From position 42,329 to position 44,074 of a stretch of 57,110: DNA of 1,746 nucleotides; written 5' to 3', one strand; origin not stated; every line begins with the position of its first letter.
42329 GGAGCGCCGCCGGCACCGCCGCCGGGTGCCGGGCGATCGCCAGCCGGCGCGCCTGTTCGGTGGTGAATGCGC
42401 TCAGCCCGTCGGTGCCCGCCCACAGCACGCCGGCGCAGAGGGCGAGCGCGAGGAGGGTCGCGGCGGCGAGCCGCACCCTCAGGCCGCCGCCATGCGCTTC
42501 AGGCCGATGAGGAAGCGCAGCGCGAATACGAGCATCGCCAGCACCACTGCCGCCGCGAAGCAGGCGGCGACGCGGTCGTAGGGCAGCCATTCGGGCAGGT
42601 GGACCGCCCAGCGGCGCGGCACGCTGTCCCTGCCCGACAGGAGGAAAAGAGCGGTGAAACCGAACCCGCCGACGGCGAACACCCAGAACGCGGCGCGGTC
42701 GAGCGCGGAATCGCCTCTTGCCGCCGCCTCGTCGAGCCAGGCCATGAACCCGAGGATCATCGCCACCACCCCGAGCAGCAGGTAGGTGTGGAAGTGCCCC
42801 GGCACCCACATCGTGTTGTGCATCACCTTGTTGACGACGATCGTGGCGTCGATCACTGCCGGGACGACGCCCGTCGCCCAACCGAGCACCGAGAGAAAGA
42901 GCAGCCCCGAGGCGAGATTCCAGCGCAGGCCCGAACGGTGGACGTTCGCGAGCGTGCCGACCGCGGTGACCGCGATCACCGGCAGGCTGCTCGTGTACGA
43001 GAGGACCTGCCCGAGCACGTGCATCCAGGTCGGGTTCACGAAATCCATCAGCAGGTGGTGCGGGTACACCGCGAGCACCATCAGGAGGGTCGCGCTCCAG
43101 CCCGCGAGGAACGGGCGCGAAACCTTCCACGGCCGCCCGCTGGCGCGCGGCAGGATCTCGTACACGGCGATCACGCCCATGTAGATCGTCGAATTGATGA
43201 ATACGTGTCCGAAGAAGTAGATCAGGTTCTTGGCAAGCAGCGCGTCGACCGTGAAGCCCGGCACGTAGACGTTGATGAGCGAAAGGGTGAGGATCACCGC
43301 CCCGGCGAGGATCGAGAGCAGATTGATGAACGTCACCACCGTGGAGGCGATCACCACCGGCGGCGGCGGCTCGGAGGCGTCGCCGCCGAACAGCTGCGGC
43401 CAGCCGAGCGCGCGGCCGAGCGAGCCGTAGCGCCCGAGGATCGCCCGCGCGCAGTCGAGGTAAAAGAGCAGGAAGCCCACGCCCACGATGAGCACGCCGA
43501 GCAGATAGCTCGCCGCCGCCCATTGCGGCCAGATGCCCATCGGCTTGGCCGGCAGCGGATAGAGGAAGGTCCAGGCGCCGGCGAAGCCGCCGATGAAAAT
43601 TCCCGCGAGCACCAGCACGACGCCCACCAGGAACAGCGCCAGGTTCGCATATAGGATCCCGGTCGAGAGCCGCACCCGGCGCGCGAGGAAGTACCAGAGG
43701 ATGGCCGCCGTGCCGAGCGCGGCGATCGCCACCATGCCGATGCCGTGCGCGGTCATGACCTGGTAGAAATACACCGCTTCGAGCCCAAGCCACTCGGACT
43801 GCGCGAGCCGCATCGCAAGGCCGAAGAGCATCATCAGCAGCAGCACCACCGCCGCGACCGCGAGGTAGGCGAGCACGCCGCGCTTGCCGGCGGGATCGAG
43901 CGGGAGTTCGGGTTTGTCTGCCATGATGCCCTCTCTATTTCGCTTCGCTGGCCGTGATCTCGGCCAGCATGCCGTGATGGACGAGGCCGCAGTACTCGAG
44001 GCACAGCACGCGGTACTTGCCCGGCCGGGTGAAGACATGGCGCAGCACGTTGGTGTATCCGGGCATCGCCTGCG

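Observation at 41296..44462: Translationally coupled subunit II / subunit I / SCO / membrane-ORF cluster with Asn at the cross-link Tyr position: norSY-senC-orf1 (sNOR-type) candidate NO reductase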

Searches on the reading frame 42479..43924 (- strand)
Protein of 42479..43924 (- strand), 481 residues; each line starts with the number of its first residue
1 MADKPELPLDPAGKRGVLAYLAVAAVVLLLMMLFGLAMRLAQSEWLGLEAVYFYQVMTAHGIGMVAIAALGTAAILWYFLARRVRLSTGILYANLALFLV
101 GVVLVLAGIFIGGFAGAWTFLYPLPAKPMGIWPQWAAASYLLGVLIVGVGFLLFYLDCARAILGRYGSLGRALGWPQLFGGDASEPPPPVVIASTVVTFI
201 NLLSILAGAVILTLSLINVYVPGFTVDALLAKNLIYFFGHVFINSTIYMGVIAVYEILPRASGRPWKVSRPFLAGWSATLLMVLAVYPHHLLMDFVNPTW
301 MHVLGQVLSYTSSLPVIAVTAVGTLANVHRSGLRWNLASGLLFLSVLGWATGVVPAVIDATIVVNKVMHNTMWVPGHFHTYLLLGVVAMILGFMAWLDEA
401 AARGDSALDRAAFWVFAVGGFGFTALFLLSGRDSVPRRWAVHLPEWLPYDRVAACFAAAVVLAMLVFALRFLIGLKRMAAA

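Call 4: search_protein_families(library=pfam, proteins=[window:42479-43924:-], max_evalue=0.01)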
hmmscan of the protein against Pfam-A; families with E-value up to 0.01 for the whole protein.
window:42479-43924:- (481 aa): 1 family
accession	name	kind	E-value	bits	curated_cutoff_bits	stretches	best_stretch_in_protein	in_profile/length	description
PF00115.25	COX1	-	1.6e-45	156.2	34.8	1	17-456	3-433/436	Cytochrome C and Quinol oxidase polypeptide I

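Call 5: search_protein_families(library=ncbifam, proteins=[window:42479-43924:-], max_evalue=0.01)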
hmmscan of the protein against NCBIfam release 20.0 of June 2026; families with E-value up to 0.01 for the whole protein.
window:42479-43924:- (481 aa): 1 family
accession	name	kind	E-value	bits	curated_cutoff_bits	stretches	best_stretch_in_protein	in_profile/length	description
TIGR02891.1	CtaD_CoxA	equivalog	8.5e-11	41.2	670.75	1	18-477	12-471/504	cytochrome c oxidase subunit I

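Call 6: search_solved_structures(query=window:42479-43924:-, max_evalue=0.001, show_alignments=3)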
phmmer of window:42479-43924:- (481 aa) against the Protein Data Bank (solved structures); distinct sequences matched with E-value up to 0.001: 24.
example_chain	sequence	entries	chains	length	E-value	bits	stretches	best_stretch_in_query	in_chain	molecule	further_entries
4gp8_A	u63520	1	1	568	7.3e-09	38.6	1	52-476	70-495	Cytochrome c oxidase subunit 1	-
4gp5_A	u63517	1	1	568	8.3e-08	35.1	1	52-476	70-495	Cytochrome c oxidase subunit 1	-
4g7s_A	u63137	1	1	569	4.4e-07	32.7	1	52-476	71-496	Cytochrome c oxidase subunit 1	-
2qpd_A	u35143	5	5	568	4.5e-07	32.7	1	52-476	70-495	Cytochrome c oxidase subunit 1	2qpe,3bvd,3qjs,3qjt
1ehk_A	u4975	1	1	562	4.8e-07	32.6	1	52-476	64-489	BA3-TYPE CYTOCHROME-C OXIDASE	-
1xme_A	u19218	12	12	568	5.1e-07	32.5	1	52-476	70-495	Cytochrome c oxidase polypeptide I | Cytochrome c oxidase subunit 1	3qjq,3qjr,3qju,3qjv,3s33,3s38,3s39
3s8f_A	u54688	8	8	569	5.3e-07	32.5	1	52-476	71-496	Cytochrome c oxidase subunit 1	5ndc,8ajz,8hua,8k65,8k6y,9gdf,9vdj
3s8g_A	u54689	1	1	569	6.2e-07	32.2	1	52-476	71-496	Cytochrome c oxidase subunit 1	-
3eh3_A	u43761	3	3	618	6.4e-07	32.2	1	52-476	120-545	Cytochrome c oxidase subunit 1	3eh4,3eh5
4gp4_A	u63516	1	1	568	7.1e-07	32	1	52-476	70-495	Cytochrome c oxidase subunit 1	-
4g7q_A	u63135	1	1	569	8.1e-07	31.8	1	52-476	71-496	Cytochrome c oxidase subunit 1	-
4g72_A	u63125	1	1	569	1e-06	31.5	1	52-476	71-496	Cytochrome c oxidase subunit 1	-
4fa7_A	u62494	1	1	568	1e-06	31.5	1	52-476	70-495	Cytochrome c oxidase subunit 1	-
4faa_A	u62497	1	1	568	1.3e-06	31.2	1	52-476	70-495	Cytochrome c oxidase subunit 1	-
4g7r_A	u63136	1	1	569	1.4e-06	31.1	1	52-476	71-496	Cytochrome c oxidase subunit 1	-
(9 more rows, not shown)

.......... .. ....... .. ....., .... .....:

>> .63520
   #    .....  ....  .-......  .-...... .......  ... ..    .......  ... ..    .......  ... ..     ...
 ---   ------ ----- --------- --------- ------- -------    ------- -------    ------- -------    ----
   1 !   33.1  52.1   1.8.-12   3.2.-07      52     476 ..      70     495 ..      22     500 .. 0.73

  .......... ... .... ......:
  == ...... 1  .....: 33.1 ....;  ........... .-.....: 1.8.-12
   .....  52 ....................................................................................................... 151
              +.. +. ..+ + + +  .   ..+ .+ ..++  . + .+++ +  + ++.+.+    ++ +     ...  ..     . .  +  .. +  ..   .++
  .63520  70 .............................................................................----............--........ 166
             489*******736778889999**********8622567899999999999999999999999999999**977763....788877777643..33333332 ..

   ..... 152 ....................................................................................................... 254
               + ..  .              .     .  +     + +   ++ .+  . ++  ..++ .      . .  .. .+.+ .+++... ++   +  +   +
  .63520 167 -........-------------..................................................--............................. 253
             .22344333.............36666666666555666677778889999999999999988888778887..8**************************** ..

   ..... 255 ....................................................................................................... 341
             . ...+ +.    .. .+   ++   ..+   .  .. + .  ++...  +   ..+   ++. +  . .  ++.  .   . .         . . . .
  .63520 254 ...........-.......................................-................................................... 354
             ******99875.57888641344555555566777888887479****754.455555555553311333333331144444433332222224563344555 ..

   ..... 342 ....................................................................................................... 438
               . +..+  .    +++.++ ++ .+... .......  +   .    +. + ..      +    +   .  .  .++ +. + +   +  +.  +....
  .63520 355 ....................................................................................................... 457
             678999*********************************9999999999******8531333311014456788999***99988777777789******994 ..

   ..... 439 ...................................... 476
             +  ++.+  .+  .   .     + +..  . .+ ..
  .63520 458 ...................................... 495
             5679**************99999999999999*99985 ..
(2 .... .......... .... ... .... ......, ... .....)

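Call 14: find_homologous_proteins(query=window:42479-43924:-, max_evalue=0.00001)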
Query window:42479-43924:- (481 aa): 2528 proteins with E <= 0.00001 among 8000 candidates; the best 120 are listed.
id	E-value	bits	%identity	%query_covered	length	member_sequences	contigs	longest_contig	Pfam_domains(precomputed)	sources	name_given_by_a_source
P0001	0.0e+0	1038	100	100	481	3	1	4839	PF00115.26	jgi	-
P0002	6.5e-254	862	83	99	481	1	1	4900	PF00115.26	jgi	jgi:cytochrome c oxidase subunit 1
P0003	7.1e-252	855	83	99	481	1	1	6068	PF00115.26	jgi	-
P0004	3.8e-246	836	82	99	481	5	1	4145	PF00115.26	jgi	jgi:cytochrome c oxidase subunit I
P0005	3.7e-234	797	77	100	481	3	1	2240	PF00115.26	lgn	-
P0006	8.3e-217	739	72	99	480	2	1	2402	PF00115.26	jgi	-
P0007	1.3e-210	719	71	98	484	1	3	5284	PF00115.26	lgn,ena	-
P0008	4.9e-209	714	70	98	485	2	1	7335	PF00115.26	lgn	-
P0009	7.7e-207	706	70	97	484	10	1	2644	PF00115.26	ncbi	-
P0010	2.5e-206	705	71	97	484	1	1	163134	PF00115.26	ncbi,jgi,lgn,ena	-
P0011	4.7e-205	701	68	100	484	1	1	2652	PF00115.26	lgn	-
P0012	2.3e-204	698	69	100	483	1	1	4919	PF00115.26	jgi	jgi:cytochrome c oxidase subunit 1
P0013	4.7e-204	697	68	100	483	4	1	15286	PF00115.26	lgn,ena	-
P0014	4.6e-203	694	67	100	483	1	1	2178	PF00115.26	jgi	-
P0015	1.2e-202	693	67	100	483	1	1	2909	PF00115.26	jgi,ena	-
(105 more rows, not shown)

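Call 16: find_related_loci(query=A1, collection=genome_contigs, flank=6000)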
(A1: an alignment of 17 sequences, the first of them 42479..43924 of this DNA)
Query A1 (481 aa) in genome_contigs; peptide patterns used: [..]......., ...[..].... (x = any residue, [..] = any of these).
600 stretches matched a pattern (row limit reached: there are more); 386 encode a relative of the query (tblastn E <= 1e-3); the best 80 are kept; 80 distinct loci.
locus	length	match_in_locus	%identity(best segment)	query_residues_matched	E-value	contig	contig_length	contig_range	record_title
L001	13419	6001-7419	60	9-481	0e+0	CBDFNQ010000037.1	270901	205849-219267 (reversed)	MAG: Gammaproteobacteria bacterium isolate 82f50fbc-aeb5-4c25-aad8-d745897ec859 genome assembly, contig: contig_37, whol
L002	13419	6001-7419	59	6-477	0e+0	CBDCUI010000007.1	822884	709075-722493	MAG: Gammaproteobacteria bacterium isolate 743376f1-14b3-4e29-811e-3c2fa12b1d83 genome assembly, contig: contig_7, whole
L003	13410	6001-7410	62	9-477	0e+0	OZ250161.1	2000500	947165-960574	MAG: Candidatus Oxydemutatoraceae bacterium isolate 015c906c-e0ae-4d54-8754-c1d5b881ab2f genome assembly, chromosome: 1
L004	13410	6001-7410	60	8-477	0e+0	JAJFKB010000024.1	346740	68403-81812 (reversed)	MAG: Gammaproteobacteria bacterium isolate OFTM196 OFTM196_23, whole genome shotgun sequence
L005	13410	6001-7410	60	8-477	0e+0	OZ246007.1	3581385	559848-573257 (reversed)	MAG: Pseudomonadales bacterium isolate 94039bb7-1eda-460a-b440-fb7dcd950fed genome assembly, chromosome: 1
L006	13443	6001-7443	59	1-477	0e+0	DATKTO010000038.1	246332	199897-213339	MAG TPA_asm: Gallionellaceae bacterium isolate SMAG_U14083 k141_1821300, whole genome shotgun sequence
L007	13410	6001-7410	62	9-477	0e+0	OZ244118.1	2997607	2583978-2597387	MAG: uncultured candidatus Porisulfidus sp. isolate f8cba6c3-7e1b-4da5-9e71-6b9c0636047c genome assembly, chromosome: 1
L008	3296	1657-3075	67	9-480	0e+0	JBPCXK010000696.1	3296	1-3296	MAG: Gammaproteobacteria bacterium isolate MAG_seacave_114 S1Ck127_7281071, whole genome shotgun sequence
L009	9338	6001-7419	58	4-479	0e+0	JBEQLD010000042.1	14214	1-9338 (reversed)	MAG: Mariprofundaceae bacterium isolate Y21TTR20magb1s NODE_42_length_14214_cov_3.609677, whole genome shotgun sequence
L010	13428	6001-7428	58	3-481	0e+0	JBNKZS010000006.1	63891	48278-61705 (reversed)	MAG: Mariprofundaceae bacterium isolate D1.bin.21.strict NODE_6_length_63891_cov_4.360445, whole genome shotgun sequence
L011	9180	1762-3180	59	6-481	0e+0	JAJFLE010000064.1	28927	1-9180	MAG: Mariprofundus sp. isolate OFTM123 OFTM123_63, whole genome shotgun sequence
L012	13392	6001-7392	63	17-475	0e+0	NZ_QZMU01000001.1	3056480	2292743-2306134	Thiohalobacter thiocyanaticus strain Hrh1 Consensus0, whole genome shotgun sequence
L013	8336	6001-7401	62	7-472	0e+0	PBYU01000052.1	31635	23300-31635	MAG: Gammaproteobacteria bacterium isolate NP21 51150, whole genome shotgun sequence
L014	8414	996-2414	59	6-481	0e+0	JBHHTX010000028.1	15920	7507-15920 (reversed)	MAG: Mariprofundaceae bacterium isolate S.9.sp1_bin.51 NODE_554_length_15920_cov_4.737662, whole genome shotgun sequence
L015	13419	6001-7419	62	8-481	0e+0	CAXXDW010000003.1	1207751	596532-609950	MAG: Gammaproteobacteria bacterium isolate 92cb7ee9-6a2a-4e20-a11b-d112289540a9 genome assembly, contig: contig_3, whole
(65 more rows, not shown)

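Call 23: search_solved_structures(query=A1, max_evalue=1, show_alignments=0)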
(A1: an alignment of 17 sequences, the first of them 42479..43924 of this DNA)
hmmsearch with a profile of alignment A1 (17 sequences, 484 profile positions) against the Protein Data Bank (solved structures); distinct sequences matched with E-value up to 1: 46.
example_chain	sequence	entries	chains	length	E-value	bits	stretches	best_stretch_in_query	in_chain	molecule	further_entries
4gp8_A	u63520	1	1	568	2e-11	46.6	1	154-477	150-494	Cytochrome c oxidase subunit 1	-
3ehb_A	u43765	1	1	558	3e-11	46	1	199-470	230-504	Cytochrome c oxidase subunit 1-beta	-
1qle_A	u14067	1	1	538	3.3e-11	45.9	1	199-470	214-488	CYTOCHROME C OXIDASE POLYPEPTIDE I-BETA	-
1ar1_A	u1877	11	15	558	3.6e-11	45.8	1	199-470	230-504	CYTOCHROME C OXIDASE | Cytochrome c oxidase subunit 1-beta | Cytochrome c oxidase subunit 1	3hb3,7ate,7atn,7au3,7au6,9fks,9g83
3omi_A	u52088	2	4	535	5.3e-11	45.2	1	198-477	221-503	Cytochrome c oxidase, aa3 type, subunit I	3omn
4g7s_A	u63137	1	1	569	8.5e-11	44.5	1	154-477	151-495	Cytochrome c oxidase subunit 1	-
6pw1_A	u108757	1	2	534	9.2e-11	44.4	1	196-477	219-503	Cytochrome c oxidase subunit 1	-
6ci0_A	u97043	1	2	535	9.2e-11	44.4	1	196-477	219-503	Cytochrome c oxidase subunit 1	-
1m57_A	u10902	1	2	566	9.5e-11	44.4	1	196-477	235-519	CYTOCHROME C OXIDASE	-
6pw0_A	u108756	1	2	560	1.2e-10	44.1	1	196-477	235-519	Cytochrome c oxidase subunit 1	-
1m56_A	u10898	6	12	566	1.2e-10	44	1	196-477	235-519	CYTOCHROME C OXIDASE | Cytochrome c oxidase subunit 1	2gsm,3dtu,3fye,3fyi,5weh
3om3_A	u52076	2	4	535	1.8e-10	43.5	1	196-477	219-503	Cytochrome c oxidase, aa3 type, subunit I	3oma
3s8g_A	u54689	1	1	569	2.8e-10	42.8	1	154-477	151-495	Cytochrome c oxidase subunit 1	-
1ehk_A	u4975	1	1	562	3.1e-10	42.7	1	154-477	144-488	BA3-TYPE CYTOCHROME-C OXIDASE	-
4gp5_A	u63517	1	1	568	3.3e-10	42.6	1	154-477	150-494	Cytochrome c oxidase subunit 1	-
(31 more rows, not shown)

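Call 33: find_encoding_contigs(protein=P0010, flank=7000, max_places=2)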
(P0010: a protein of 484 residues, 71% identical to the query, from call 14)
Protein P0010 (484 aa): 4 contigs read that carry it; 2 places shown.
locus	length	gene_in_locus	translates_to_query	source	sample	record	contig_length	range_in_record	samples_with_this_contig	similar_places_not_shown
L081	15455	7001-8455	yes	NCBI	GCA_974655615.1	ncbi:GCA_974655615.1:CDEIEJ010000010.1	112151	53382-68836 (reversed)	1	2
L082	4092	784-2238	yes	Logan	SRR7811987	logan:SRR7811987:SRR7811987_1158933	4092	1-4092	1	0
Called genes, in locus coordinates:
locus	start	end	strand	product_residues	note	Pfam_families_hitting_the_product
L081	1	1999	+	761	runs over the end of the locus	PF00390:malic, PF03949:Malic_M, PF01515:PTA_PTB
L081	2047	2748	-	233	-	-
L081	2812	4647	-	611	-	PF00664:ABC_membrane, PF00005:ABC_tran, PF02463:SMC_N (faint)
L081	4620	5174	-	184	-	PF07298:NnrU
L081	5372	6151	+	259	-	PF04116:FA_hydroxylase (weak)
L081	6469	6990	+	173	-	PF00116:COX2 (weak)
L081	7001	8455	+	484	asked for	PF00115:COX1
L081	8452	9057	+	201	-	PF02630:SCO1-SenC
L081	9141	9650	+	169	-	-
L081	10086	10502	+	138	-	PF00072:Response_reg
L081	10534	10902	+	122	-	PF00072:Response_reg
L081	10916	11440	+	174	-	PF01584:CheW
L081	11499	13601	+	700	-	PF00015:MCPsignal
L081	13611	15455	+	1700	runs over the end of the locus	PF26379:FimL_2nd, PF27543:FimL_C, PF01627:Hpt, PF02518:HATPase_c, PF01584:CheW, PF00072:Response_reg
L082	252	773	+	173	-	PF00116:COX2 (weak)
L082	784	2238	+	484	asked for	PF00115:COX1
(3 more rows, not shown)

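Call 34: find_encoding_contigs(protein=P0003, flank=7000, max_places=2)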
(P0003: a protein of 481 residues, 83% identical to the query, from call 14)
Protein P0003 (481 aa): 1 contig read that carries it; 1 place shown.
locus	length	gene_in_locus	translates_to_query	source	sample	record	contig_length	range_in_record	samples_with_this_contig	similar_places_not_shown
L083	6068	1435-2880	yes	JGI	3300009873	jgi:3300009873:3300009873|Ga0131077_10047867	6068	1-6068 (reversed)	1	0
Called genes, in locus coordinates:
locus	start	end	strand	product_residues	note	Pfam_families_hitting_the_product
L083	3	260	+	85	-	?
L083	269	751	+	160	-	PF02308:MgtC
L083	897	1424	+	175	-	PF00116:COX2 (weak)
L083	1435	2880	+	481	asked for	PF00115:COX1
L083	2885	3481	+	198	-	PF02630:SCO1-SenC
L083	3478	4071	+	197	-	-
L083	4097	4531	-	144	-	PF00582:Usp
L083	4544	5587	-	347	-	PF00174:Oxidored_molyb, PF03404:Mo-co_dimer (weak)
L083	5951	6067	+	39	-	?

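Call 35: find_encoding_contigs(protein=P0002, flank=7000, max_places=2)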
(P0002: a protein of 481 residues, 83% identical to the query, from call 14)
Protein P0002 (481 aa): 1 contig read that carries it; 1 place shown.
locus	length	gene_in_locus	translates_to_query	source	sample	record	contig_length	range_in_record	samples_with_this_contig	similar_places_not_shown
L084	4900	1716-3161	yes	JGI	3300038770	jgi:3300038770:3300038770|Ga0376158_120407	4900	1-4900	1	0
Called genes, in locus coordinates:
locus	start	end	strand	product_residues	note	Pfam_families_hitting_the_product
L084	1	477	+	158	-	?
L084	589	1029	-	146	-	PF02082:Rrf2, PF12802:MarR_2 (faint), PF00392:GntR (weak)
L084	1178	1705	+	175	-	PF00116:COX2 (faint)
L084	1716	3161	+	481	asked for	PF00115:COX1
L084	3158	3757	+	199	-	PF02630:SCO1-SenC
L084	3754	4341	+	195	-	-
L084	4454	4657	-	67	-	-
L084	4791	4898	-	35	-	?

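Call 36: find_encoding_contigs(protein=P0004, flank=7000, max_places=2)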
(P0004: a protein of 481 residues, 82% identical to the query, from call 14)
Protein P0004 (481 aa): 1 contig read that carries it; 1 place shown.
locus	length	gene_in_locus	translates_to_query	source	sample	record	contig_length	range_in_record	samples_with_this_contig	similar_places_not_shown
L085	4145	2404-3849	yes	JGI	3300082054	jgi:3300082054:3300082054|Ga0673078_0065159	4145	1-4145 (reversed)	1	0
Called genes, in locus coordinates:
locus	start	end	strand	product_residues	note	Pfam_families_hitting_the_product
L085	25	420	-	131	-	-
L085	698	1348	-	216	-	-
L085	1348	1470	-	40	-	-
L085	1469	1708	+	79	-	-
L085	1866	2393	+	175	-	PF00116:COX2 (weak)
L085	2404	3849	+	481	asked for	PF00115:COX1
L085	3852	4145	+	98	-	?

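Call 37: find_encoding_contigs(protein=P0001, flank=10000, max_places=3)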
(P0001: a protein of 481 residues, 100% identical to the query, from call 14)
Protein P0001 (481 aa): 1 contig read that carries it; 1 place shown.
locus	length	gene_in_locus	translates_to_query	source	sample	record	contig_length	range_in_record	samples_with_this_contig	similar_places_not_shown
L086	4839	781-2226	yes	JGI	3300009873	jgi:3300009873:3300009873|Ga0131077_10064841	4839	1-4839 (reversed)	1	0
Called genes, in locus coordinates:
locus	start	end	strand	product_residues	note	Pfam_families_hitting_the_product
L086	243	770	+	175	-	PF00116:COX2 (weak)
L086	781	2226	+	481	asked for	PF00115:COX1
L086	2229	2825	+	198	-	PF02630:SCO1-SenC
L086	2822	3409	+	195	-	-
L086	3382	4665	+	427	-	PF03486:HI0933_like (faint), PF01266:DAO, PF13450:NAD_binding_8 (faint)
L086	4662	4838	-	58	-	?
